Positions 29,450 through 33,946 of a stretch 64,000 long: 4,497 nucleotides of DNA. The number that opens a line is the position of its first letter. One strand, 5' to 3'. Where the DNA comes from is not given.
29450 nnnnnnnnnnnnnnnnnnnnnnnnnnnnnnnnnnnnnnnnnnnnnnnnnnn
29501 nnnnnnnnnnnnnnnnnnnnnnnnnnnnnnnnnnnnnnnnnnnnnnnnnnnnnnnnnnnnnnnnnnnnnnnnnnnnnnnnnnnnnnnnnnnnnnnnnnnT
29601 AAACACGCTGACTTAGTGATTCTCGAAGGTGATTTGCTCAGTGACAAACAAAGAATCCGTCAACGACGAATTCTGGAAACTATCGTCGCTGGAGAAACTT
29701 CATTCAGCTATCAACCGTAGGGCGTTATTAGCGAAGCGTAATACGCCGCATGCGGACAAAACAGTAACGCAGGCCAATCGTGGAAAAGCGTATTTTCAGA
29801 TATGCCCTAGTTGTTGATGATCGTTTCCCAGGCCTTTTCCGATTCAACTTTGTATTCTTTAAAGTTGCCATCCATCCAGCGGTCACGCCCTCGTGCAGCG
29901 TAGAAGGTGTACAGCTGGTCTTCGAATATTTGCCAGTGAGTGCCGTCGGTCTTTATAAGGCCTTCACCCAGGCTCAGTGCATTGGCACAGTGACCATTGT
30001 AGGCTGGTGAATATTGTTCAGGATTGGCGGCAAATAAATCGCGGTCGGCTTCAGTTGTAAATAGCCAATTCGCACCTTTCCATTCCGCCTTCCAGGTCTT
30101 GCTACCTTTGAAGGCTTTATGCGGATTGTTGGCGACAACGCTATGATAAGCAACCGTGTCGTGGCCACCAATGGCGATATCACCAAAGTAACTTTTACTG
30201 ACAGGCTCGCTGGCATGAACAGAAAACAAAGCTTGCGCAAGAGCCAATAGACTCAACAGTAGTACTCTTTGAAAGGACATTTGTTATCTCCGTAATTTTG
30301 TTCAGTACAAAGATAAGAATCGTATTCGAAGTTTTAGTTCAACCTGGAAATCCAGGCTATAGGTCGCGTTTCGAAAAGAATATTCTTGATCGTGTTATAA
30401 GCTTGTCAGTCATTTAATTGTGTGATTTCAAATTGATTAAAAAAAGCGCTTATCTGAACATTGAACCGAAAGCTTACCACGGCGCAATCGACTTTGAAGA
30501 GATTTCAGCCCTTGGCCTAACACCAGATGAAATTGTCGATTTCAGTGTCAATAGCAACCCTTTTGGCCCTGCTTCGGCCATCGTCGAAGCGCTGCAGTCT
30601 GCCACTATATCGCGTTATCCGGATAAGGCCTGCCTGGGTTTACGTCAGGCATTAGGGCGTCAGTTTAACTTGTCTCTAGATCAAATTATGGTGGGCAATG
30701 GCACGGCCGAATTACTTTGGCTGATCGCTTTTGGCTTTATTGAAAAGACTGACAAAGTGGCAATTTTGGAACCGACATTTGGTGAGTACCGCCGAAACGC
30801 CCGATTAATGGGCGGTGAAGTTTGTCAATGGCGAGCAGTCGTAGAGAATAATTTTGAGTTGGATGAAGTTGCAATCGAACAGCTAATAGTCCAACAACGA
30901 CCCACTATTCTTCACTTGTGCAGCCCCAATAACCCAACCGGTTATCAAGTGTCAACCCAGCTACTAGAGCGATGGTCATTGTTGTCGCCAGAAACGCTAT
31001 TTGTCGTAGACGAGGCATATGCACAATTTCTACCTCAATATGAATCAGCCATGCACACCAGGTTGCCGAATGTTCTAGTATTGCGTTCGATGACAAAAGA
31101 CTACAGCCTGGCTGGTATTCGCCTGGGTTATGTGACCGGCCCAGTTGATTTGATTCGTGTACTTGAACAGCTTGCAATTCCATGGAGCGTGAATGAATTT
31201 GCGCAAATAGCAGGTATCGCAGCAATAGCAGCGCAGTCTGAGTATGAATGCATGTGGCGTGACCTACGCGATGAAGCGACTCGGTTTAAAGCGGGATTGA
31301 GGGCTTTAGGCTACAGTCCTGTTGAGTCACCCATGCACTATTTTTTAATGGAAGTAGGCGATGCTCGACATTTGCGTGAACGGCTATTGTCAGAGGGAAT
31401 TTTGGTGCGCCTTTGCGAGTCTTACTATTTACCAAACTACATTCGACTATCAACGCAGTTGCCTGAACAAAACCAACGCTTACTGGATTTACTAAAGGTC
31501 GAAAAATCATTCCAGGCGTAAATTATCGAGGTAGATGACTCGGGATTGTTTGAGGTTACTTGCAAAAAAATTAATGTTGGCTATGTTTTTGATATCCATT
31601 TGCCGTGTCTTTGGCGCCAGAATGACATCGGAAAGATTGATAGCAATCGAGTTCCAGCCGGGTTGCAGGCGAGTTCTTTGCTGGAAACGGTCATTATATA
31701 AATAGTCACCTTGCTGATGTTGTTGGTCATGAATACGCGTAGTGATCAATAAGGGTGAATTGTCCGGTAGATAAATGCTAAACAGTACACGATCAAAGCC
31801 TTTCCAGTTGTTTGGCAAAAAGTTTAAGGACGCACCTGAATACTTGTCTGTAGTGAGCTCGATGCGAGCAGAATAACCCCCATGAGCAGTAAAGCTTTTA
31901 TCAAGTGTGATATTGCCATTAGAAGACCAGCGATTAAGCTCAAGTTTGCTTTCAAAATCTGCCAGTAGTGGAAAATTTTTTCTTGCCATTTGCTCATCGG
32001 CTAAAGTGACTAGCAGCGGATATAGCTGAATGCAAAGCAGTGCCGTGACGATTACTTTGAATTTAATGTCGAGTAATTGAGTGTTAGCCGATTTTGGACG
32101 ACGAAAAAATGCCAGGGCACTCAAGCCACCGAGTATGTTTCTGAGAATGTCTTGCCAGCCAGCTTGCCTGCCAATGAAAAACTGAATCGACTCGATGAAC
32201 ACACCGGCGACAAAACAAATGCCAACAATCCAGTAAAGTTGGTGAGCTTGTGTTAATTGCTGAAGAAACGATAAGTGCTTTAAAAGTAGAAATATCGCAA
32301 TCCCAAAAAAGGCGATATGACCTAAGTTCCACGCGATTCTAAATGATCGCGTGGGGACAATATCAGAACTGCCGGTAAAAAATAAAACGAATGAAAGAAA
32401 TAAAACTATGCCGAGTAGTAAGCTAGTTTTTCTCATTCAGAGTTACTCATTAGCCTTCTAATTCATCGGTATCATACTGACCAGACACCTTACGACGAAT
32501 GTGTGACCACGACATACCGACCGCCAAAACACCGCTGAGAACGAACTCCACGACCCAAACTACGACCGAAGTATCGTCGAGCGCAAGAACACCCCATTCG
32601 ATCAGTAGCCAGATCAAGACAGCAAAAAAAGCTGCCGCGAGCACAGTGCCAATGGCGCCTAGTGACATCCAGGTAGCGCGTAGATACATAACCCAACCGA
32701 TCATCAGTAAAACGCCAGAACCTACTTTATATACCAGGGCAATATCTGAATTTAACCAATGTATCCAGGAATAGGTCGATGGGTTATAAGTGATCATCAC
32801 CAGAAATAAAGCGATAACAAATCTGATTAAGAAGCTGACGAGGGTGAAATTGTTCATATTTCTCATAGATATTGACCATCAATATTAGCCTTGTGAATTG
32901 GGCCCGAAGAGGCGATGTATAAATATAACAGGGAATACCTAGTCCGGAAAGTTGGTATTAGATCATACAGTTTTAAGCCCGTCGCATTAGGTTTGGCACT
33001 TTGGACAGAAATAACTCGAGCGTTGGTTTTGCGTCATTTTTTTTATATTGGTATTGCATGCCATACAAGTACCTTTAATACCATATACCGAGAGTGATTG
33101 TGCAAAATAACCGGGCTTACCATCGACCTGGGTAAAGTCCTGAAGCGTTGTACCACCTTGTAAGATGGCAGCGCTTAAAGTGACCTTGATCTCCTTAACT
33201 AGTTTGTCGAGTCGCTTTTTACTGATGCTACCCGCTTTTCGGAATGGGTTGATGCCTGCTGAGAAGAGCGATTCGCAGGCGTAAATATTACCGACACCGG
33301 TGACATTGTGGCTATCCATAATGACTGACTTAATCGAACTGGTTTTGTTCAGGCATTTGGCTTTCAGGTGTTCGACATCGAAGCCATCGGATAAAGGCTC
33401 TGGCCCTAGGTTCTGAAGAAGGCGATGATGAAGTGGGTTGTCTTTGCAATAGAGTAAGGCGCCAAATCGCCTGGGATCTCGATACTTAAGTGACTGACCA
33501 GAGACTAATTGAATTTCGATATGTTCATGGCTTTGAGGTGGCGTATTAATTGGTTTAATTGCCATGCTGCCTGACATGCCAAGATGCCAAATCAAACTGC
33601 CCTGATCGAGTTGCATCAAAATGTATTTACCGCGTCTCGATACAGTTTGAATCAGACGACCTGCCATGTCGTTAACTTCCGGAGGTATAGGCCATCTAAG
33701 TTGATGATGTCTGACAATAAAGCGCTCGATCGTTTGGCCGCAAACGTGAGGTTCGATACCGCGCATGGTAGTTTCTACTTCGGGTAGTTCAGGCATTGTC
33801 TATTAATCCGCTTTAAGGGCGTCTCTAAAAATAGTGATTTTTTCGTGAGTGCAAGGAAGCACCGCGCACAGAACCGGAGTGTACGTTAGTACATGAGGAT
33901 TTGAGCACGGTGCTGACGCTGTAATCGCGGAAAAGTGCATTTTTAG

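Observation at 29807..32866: Orphan CobD-like threonine-phosphate-decarboxylase homolog beside VanZ-like and small membrane proteins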

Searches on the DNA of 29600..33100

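Call 23: search_rna_families(source=window, start=29600, end=33100, threshold=evalue, max_evalue=1)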
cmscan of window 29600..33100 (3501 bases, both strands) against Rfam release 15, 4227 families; matches with E-value up to 1: 2.
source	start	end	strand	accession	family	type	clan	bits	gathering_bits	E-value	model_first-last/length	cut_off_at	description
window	32327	32422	+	RF01089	PK-repBA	Cis-reg;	-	19.1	45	0.58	1-124/124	no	Pseudoknot of the regulatory region of the repBA gene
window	32341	32403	+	RF02842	RefA1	Gene; sRNA;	-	18.5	94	0.76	1-222/222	no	Enterococcus sRNA A1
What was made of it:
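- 30281..30417 (.): 137-bp divergent intergenic region between the YHS gene and cobD. No cobalamin riboswitch. The permissive scan of 29600-33100 gave only two chance-level hits (call 23).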

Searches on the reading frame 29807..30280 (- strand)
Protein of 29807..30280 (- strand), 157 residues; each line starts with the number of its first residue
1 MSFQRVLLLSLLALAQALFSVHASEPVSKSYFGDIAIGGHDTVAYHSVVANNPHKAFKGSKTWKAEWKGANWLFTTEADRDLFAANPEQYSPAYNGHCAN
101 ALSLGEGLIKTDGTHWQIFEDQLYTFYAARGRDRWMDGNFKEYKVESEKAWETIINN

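Call 3: search_protein_families(library=pfam, proteins=[window:29807-30280:-], max_evalue=0.01)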
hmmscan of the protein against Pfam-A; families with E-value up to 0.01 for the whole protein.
window:29807-30280:- (157 aa): 1 family
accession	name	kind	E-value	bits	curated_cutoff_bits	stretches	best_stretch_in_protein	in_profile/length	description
PF04945.19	YHS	-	0.00017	21.9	30.3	1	58-93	11-46/47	YHS domain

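Call 4: search_protein_families(library=ncbifam, proteins=[window:29807-30280:-], max_evalue=0.01)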
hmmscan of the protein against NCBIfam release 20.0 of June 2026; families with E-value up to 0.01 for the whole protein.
window:29807-30280:- (157 aa): 1 family
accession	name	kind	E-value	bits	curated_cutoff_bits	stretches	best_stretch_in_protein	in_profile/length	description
NF041384.1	YHS_seleno_dom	subfamily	1.1e-27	96.5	70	1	35-152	2-112/113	YHS domain-containing (seleno)protein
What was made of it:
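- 29807..30280 (-): Secreted YHS-domain protein. It is a divergent neighbour, variably present among relatives, and not part of the cobD unit. NF041384 scores 96.5 bits, above its cut-off (call 4).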

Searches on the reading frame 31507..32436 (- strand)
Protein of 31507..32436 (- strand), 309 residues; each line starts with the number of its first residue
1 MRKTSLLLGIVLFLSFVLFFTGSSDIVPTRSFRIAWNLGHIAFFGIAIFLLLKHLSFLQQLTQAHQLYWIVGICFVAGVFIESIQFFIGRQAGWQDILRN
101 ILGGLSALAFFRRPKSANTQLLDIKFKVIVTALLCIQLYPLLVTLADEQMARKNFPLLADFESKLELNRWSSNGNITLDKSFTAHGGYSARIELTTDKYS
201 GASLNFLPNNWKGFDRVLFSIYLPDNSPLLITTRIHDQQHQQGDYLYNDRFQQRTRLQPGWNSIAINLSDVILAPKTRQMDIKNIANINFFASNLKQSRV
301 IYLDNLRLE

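Call 3: search_protein_families(library=pfam, proteins=[window:31507-32436:-], max_evalue=0.01)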
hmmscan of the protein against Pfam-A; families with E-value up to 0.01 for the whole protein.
window:31507-32436:- (309 aa): 1 family
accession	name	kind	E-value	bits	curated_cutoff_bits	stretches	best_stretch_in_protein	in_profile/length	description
PF04892.17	VanZ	-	6.2e-07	30.5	30.1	1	32-111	53-122/126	VanZ like family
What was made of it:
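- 31507..32436 (-): VanZ-like 5-TM protein with a C-terminal CBM11-like beta-sandwich. It is a convergent neighbour and does not co-vary with cobD. Pfam VanZ 30.5 bits (call 3).
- On VanZ family (neighbour gene 31507-32436): 30.5 against 30.1 bits, a marginal pass (call 3).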

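Call 4: search_protein_families(library=ncbifam, proteins=[window:31507-32436:-], max_evalue=0.01)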
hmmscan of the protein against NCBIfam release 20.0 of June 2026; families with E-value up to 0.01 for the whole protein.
window:31507-32436:- (309 aa): 1 family
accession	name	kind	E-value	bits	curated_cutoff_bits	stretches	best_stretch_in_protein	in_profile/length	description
NF037970.1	vanZ_1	subfamily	0.00018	22.1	20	1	37-103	43-108/109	VanZ family protein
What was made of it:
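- On VanZ family (neighbour gene 31507-32436): NF037970 scores 22.1 against 20 (call 4).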

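Call 20: list_cluster_members(proteins=[P0001, window:31507-32436:-, window:32450-32866:-, window:29807-30280:-])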
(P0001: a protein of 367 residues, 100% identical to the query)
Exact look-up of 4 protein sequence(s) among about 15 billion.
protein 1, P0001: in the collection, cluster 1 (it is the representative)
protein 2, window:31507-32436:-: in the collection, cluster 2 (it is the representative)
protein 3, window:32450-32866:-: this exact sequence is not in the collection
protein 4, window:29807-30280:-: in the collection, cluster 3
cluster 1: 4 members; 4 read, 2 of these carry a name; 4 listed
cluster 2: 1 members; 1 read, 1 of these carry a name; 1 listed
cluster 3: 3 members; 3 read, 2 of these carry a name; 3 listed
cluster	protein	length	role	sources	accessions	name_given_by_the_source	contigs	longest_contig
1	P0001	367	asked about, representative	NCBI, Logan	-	-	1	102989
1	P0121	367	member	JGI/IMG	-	histidinol-phosphate aminotransferase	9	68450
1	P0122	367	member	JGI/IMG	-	histidinol-phosphate aminotransferase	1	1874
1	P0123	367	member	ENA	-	-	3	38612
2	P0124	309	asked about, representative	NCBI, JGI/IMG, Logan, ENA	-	VanZ family protein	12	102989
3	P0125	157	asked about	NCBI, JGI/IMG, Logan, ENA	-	YHS domain-containing protein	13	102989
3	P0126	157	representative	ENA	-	-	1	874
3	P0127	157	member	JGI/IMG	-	YHS domain-containing protein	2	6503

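Call 43: find_homologous_proteins(query=window:31507-32436:-, max_evalue=0.00001)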
Query window:31507-32436:- (309 aa): 61 proteins with E <= 0.00001 among 4000 candidates.
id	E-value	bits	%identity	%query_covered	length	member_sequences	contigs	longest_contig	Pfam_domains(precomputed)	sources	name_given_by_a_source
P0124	4.6e-202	688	100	100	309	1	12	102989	PF04892.18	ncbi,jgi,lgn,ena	jgi:VanZ family protein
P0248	5.0e-170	583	85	100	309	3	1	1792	-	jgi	jgi:VanZ family protein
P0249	2.1e-167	574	83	100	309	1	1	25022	PF04892.18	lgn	-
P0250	4.8e-161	553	80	100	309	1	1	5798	PF04892.18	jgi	jgi:VanZ family protein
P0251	8.1e-154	529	77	100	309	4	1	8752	PF04892.18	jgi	jgi:VanZ family protein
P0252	6.3e-152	523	76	100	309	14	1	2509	PF04892.18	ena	-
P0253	6.5e-149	513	74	100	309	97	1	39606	PF04892.18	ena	-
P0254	2.0e-148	512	75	100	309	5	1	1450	PF04892.18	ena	-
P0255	7.6e-148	510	72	100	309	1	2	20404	PF04892.18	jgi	jgi:hypothetical protein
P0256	9.3e-143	493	72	93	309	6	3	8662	PF04892.18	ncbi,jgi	ncbi:MAG: VanZ family protein [Gammaproteobacteria bacterium]|jgi:VanZ family protein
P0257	2.5e-138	479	68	100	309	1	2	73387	PF04892.18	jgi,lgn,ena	-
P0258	2.2e-136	472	67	100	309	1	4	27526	PF04892.18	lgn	-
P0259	3.0e-119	416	63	91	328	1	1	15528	PF04892.18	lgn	-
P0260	9.9e-113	394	59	93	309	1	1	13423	PF04892.18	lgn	-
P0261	7.7e-108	378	57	94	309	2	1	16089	-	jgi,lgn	jgi:hypothetical protein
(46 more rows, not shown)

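Call 48: find_related_loci(query=A2, collection=metagenome_contigs, flank=7000)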
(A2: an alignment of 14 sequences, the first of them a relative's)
Query A2 (308 aa) in metagenome_contigs; peptide patterns used: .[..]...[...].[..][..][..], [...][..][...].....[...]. (x = any residue, [..] = any of these).
226 stretches matched a pattern; 178 encode a relative of the query (tblastn E <= 1e-3); the best 80 are kept; 80 distinct loci.
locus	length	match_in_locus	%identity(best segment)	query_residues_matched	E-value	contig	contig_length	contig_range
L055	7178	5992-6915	100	1-308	0e+0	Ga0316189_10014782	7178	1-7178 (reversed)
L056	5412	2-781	62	48-307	1e-108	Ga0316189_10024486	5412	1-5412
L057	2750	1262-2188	43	2-307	5e-82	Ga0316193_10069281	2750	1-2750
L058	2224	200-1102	42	8-307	9e-80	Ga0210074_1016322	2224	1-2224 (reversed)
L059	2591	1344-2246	42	8-307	7e-79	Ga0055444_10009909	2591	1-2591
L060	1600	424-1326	41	8-307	3e-81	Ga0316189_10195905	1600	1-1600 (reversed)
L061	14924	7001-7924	40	1-307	2e-76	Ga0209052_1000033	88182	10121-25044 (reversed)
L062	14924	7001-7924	40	1-307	2e-76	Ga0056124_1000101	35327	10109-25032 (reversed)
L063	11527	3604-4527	40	1-307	2e-76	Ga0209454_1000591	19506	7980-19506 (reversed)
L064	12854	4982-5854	42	18-308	1e-76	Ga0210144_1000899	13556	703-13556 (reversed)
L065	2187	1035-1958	40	1-307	1e-78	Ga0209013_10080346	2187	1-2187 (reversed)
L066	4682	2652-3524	42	18-308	8e-76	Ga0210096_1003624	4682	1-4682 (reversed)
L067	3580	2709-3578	42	18-307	5e-76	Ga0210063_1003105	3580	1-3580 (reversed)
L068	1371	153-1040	41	13-307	3e-80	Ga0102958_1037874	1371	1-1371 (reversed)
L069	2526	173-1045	42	18-308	1e-76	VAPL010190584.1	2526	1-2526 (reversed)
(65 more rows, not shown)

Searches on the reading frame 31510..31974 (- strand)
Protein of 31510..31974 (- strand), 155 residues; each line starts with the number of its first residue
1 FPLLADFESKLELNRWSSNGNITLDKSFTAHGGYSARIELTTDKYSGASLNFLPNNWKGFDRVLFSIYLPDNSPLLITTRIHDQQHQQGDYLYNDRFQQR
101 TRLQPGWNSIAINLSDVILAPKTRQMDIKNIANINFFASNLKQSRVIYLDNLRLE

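Call 65: search_protein_families(library=pfam, proteins=[window:31510-31974:-], max_evalue=1)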
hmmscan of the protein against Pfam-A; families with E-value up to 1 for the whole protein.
seq(155 aa): 1 family
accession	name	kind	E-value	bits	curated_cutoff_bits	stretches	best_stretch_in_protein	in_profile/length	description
PF17992.7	Agarase_CBM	-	0.094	12.7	26.3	1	115-154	128-167/178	Agarase CBM like domain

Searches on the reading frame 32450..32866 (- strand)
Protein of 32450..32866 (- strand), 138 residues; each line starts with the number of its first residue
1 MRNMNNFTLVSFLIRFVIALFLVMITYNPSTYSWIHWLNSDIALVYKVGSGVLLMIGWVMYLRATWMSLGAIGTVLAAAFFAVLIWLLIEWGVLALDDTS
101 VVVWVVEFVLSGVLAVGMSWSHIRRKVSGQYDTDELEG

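Call 3: search_protein_families(library=pfam, proteins=[window:32450-32866:-], max_evalue=0.01)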
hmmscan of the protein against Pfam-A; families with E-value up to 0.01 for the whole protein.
window:32450-32866:- (138 aa): 1 family
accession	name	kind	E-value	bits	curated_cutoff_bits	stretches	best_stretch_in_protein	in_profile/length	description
PF20134.4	DUF6524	-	2.1e-44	150.9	27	1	11-137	2-130/131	Family of unknown function (DUF6524)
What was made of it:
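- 32450..32866 (-): DUF6524 4-TM protein, 13 bp upstream of the VanZ-like gene on the same strand. PF20134 E 2e-44 (call 3).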

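Call 4: search_protein_families(library=ncbifam, proteins=[window:32450-32866:-], max_evalue=0.01)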
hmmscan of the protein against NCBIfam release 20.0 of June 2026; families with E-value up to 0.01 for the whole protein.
window:32450-32866:- (138 aa): 0 families

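Call 58: search_protein_families(library=ncbifam, proteins=[window:32450-32866:-], max_evalue=1e-8)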
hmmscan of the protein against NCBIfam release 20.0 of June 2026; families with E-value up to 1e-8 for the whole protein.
window:32450-32866:- (138 aa): 0 families
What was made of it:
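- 32450..32866 (-): No NCBIfam hit (calls 4, 58).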

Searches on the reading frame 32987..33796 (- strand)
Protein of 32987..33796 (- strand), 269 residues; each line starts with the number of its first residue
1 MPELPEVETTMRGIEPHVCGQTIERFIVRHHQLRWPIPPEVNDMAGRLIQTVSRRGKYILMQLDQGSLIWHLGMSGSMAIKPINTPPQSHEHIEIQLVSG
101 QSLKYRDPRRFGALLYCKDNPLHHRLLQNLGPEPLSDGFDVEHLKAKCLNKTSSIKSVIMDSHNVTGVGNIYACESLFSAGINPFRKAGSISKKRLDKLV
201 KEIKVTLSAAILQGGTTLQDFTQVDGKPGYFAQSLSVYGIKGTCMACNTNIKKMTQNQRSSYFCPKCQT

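Call 3: search_protein_families(library=pfam, proteins=[window:32987-33796:-], max_evalue=0.01)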
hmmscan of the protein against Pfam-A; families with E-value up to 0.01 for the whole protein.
window:32987-33796:- (269 aa): 3 families
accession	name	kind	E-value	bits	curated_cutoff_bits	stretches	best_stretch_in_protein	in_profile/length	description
PF01149.29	Fapy_DNA_glyco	-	6.6e-35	120.7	25.5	1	1-113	1-116/117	Formamidopyrimidine-DNA glycosylase N-terminal domain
PF06831.19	H2TH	-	1e-24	86.8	34.7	1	130-220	1-91/93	Formamidopyrimidine-DNA glycosylase H2TH domain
PF06827.20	zf-FPG_IleRS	-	2.5e-05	24.5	21.3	1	244-268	4-28/30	Zinc finger found in FPG and IleRS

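Call 4: search_protein_families(library=ncbifam, proteins=[window:32987-33796:-], max_evalue=0.01)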
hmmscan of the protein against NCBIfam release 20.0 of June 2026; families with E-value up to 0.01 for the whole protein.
window:32987-33796:- (269 aa): 7 families
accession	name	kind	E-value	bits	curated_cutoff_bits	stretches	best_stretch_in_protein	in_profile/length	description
NF002211.1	PRK01103.1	equivalog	2.1e-99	332.5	212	1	1-268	1-273/274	bifunctional DNA-formamidopyrimidine glycosylase/DNA-(apurinic or apyrimidinic site) lyase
TIGR00577.1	fpg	equivalog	5.1e-88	295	203.3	1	1-268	1-276/276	DNA-formamidopyrimidine glycosylase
NF011386.0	PRK14811.1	equivalog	3.4e-63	213.4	414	1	1-268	1-262/269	DNA-formamidopyrimidine glycosylase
NF011385.0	PRK14810.1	equivalog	3.2e-61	207.2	423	1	1-268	1-271/272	DNA-formamidopyrimidine glycosylase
NF010551.0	PRK13945.1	equivalog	6.2e-60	203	348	1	1-269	1-282/282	DNA-formamidopyrimidine glycosylase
NF040775.1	endonuc_Nei2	equivalog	6.8e-23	81.4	400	1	7-268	7-251/252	endonuclease VIII Nei2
NF007763.0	PRK10445.1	equivalog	2.7e-21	76.2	252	1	1-268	1-262/263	endonuclease VIII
